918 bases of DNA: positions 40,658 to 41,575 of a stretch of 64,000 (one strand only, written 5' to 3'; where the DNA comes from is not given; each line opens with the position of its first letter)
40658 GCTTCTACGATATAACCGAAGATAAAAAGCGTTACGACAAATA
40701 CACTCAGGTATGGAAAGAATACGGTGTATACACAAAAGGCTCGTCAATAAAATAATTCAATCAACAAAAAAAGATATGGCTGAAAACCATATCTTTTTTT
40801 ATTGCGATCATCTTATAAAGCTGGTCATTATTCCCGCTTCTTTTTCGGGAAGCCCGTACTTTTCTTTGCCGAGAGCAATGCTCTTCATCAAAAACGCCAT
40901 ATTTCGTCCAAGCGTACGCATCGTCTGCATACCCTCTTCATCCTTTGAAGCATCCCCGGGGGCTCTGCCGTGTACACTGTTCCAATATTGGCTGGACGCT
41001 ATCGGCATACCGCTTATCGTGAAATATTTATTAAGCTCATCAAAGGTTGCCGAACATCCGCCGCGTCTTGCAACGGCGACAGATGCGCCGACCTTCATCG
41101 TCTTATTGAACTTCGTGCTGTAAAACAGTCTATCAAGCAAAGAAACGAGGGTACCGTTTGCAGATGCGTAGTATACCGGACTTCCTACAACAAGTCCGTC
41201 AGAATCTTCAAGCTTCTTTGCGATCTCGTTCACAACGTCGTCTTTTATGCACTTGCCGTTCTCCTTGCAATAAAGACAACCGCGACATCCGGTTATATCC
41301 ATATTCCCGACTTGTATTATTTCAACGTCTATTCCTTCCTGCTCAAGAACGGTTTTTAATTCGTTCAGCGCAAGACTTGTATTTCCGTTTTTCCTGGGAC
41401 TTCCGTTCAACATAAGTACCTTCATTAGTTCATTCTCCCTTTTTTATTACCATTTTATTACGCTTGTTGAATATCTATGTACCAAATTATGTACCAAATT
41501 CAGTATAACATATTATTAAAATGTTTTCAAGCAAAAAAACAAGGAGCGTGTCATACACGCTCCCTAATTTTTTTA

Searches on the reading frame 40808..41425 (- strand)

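Call 9: search_protein_families(library=pfam, proteins=[window:40808-41425:-], max_evalue=0.001)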
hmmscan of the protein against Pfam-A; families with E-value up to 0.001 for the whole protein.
window:40808-41425:- (205 aa): 2 families
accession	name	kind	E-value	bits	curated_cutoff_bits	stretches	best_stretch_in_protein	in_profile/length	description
PF03358.20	FMN_red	-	1.8e-29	102.7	24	1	1-150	1-147/152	NADPH-dependent FMN reductase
PF02525.22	Flavodoxin_2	-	4.1e-08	33.6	27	1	1-107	1-110/198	Flavodoxin-like fold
